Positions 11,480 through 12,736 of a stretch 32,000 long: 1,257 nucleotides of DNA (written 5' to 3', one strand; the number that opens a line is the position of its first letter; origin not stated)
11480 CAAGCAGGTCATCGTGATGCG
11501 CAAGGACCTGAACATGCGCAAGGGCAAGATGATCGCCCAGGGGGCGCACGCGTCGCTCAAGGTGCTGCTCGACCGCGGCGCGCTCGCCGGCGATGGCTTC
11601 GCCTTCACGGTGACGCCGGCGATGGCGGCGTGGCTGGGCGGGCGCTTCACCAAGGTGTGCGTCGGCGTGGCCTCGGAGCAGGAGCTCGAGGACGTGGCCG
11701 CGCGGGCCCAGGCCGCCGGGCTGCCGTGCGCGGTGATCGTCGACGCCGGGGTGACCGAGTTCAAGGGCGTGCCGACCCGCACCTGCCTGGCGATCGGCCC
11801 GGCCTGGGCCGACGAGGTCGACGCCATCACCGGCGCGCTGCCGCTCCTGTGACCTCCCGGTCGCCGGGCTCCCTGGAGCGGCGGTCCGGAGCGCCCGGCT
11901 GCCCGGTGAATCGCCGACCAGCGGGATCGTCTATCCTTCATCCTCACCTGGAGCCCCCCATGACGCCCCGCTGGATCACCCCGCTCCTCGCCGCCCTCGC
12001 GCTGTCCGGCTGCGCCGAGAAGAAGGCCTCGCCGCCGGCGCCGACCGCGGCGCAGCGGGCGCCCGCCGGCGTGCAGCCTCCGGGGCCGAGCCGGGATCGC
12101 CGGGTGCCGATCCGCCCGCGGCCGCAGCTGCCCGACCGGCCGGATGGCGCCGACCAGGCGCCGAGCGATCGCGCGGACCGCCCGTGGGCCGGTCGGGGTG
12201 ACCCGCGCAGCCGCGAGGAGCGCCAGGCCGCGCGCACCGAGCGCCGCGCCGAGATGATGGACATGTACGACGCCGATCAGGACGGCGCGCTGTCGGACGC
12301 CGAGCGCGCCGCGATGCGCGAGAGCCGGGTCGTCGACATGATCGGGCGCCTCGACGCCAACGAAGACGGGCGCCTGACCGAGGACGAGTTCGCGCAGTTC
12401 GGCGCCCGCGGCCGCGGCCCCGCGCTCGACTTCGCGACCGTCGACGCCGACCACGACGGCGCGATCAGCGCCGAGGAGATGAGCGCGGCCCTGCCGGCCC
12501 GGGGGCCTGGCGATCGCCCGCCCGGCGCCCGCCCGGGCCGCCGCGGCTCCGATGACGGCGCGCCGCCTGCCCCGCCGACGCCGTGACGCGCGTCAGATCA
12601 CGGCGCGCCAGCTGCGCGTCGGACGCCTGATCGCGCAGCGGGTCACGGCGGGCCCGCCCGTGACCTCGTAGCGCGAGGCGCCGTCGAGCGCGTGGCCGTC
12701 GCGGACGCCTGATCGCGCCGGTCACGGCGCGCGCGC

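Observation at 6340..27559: Five unrelated genes each carry tandem copies of their own 3' end (stop codon included) immediately downstream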

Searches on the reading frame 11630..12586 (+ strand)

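Call 10: search_protein_families(library=pfam, proteins=[window:11630-12586:+], max_evalue=0.01)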
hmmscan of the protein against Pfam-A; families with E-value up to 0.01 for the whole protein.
window:11630-12586:+ (318 aa): 5 families
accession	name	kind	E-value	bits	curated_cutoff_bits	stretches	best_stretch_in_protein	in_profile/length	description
PF00036.39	EF-hand_1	-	1.1e-11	43.8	25.4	0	268-288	6-26/29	EF hand domain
PF13202.12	EF-hand_5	-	5.5e-11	41.9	25.9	1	267-285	3-22/25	EF hand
PF13499.12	EF-hand_7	-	5.2e-09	36.8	30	1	208-257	6-65/67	EF-hand domain pair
PF13405.12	EF-hand_6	-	4.7e-08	32.5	25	0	268-290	6-28/30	EF-hand domain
PF13833.12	EF-hand_8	-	0.00065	19.8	28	0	229-257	22-50/54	EF-hand domain pair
